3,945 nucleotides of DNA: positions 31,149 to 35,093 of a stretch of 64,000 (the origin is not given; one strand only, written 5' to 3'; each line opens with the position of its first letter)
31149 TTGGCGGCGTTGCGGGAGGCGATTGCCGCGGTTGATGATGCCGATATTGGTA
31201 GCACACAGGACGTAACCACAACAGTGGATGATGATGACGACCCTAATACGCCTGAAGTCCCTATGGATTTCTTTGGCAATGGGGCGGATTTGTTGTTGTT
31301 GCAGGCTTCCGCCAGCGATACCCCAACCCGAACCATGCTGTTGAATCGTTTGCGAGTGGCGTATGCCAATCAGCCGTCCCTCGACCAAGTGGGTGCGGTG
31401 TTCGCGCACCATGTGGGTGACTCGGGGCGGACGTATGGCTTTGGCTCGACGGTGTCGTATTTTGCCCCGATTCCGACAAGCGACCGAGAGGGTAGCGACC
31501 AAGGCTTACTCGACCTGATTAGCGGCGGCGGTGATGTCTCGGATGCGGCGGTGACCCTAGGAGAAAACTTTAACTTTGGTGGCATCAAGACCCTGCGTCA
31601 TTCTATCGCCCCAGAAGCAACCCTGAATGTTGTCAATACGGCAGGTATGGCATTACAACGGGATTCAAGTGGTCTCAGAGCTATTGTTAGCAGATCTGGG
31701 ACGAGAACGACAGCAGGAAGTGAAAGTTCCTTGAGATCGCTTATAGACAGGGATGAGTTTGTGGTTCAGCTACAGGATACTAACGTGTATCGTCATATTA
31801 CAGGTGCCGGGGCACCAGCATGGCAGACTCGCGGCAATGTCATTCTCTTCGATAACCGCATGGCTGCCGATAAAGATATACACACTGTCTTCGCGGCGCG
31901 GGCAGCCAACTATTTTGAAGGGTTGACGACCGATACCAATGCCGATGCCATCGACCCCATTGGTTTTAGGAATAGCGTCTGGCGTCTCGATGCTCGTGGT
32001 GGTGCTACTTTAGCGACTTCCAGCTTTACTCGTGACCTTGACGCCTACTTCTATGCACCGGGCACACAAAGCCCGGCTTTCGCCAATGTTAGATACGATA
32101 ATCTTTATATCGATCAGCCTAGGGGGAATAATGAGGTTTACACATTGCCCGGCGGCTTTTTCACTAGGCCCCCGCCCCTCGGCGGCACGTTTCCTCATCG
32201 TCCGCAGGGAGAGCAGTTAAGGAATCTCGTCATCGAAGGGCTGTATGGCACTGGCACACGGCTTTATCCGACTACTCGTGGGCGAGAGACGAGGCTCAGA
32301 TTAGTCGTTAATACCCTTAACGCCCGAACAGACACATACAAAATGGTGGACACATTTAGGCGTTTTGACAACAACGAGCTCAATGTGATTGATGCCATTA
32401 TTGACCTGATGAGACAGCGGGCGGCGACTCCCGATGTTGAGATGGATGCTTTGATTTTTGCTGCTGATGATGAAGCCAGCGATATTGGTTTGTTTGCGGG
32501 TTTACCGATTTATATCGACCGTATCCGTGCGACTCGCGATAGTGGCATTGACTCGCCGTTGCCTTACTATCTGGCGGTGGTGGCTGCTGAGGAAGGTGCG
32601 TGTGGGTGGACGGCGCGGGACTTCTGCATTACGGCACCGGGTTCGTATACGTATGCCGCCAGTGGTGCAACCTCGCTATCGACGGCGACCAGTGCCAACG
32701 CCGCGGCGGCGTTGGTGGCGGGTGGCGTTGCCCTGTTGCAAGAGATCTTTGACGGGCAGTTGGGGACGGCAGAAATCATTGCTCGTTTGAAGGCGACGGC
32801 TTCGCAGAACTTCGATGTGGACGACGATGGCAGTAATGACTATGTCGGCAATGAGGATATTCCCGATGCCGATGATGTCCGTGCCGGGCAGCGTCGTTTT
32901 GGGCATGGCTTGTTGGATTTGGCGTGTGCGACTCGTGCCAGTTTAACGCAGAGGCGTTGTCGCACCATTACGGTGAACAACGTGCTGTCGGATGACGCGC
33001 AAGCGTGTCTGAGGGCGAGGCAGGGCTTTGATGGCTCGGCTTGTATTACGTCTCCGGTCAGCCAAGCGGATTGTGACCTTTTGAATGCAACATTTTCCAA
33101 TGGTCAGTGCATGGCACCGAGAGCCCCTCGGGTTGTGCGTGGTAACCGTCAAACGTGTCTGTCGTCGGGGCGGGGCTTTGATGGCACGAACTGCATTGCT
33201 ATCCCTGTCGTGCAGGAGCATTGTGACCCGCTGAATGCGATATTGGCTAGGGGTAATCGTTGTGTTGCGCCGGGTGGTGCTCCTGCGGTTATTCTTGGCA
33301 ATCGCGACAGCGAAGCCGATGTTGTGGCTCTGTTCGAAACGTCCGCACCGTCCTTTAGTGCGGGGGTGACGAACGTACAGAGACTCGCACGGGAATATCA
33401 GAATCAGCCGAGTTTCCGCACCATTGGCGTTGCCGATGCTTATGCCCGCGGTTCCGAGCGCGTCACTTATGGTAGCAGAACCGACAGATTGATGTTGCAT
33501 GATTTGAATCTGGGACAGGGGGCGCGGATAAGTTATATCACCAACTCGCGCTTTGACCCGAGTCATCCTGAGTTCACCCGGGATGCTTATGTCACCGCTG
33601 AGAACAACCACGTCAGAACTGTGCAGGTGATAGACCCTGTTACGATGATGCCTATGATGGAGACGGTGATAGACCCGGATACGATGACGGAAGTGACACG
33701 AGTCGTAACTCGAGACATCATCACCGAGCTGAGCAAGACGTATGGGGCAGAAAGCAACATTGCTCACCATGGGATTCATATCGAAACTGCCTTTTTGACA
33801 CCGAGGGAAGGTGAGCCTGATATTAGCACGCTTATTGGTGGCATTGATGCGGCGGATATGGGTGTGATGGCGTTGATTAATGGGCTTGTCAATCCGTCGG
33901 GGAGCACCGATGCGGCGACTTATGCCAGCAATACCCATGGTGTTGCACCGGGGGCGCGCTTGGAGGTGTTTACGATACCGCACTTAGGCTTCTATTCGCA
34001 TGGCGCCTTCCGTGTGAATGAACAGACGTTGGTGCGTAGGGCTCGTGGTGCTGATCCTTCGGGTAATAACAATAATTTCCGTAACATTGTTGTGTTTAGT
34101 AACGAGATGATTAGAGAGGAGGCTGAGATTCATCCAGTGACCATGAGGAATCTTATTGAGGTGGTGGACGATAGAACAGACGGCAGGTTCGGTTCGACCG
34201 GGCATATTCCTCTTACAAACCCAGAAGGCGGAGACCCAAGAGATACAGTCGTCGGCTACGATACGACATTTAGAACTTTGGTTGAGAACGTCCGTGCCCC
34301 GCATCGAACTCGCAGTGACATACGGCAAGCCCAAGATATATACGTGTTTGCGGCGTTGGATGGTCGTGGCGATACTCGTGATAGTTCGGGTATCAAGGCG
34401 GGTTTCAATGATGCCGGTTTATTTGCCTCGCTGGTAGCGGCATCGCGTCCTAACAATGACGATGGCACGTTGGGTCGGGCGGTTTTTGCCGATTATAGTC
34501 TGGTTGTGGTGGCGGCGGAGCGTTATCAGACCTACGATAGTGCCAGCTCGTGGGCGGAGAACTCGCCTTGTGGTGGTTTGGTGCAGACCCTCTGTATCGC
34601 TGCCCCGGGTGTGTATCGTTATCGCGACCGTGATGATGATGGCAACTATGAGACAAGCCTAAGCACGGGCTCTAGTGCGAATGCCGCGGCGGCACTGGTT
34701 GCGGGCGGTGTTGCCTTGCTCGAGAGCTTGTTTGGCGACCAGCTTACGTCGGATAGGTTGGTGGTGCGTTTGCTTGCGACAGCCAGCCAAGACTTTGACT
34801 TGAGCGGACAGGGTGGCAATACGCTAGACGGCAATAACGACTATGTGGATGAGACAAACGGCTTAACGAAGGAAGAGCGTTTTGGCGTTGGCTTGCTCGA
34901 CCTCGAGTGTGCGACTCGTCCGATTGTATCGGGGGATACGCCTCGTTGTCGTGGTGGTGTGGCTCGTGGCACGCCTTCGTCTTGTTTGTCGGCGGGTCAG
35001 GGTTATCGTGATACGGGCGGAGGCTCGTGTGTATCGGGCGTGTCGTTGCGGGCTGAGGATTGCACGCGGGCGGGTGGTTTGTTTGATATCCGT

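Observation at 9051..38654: Two adjacent giant genes encoding tandem subtilase-like modules, Cys-rich arrays and autotransporter-like beta-domains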

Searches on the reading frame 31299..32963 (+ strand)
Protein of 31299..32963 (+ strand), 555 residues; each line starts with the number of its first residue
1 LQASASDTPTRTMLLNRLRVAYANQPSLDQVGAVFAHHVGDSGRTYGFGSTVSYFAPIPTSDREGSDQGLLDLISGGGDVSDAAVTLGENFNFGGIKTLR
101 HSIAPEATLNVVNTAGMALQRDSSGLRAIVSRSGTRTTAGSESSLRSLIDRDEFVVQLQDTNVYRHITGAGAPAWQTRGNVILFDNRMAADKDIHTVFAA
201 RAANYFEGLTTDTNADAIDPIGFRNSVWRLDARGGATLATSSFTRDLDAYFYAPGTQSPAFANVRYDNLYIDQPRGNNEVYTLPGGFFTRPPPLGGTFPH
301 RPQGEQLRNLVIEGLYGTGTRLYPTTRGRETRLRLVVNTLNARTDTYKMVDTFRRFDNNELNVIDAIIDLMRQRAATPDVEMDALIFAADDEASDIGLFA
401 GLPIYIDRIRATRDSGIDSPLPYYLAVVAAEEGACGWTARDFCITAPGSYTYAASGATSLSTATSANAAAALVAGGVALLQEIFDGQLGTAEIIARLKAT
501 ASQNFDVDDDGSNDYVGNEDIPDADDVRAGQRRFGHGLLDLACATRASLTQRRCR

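Call 10: search_protein_families(library=pfam, proteins=[window:31299-32963:+], max_evalue=1)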
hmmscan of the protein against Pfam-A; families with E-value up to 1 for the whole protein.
window:31299-32963:+ (555 aa): 1 family
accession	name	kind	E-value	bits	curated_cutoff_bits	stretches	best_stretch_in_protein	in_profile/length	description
PF00082.27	Peptidase_S8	-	0.0082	15.9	21.8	1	440-514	201-283/288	Subtilase family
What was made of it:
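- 31299..32963 (+): C module 1: a divergent pseudo-subtilase that lacks the roughly 190-aa insert. It has D at the oxyanion position and N at the Ser position; P at the Asp position and Q at the His position were read by eye, because MAFFT misaligns this stretch of this module. Calls 10 (S8, E 0.008), 51, 95.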

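Call 11: search_protein_families(library=ncbifam, proteins=[window:31299-32963:+], max_evalue=1)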
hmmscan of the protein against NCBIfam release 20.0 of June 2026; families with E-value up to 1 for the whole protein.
window:31299-32963:+ (555 aa): 1 family
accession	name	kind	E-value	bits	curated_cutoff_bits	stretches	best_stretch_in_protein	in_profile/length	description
TIGR02254.1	YjjG_YfnB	equivalog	0.091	12.2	159.9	1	330-426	65-159/223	YjjG family noncanonical pyrimidine nucleotidase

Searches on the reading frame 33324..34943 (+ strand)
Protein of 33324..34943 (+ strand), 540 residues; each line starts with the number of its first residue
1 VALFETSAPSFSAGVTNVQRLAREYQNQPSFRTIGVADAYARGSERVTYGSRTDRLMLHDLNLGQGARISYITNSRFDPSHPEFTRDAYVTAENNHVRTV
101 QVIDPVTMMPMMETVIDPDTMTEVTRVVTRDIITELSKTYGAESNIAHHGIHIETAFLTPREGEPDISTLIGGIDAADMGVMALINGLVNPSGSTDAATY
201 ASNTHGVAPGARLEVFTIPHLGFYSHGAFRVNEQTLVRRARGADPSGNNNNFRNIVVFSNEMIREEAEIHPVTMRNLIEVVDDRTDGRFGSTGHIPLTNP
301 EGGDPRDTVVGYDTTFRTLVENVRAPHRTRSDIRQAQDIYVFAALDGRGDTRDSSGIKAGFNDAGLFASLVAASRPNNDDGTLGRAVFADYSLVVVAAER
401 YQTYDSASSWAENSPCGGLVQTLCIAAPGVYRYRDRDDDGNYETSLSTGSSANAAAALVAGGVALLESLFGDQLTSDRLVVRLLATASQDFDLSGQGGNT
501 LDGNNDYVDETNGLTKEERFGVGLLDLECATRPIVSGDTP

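Call 10: search_protein_families(library=pfam, proteins=[window:33324-34943:+], max_evalue=1)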
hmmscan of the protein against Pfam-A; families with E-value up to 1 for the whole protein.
window:33324-34943:+ (540 aa): 1 family
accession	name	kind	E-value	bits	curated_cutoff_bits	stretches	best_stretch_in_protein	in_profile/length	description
PF00082.27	Peptidase_S8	-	5.5e-05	23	21.8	1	369-499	145-274/288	Subtilase family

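Call 11: search_protein_families(library=ncbifam, proteins=[window:33324-34943:+], max_evalue=1)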
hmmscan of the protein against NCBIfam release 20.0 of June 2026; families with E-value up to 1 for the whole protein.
window:33324-34943:+ (540 aa): 1 family
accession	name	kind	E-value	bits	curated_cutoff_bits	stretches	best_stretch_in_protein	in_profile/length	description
TIGR03921.1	T7SS_mycosin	equivalog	0.0015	17.7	278.75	1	390-489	174-265/353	type VII secretion-associated serine protease mycosin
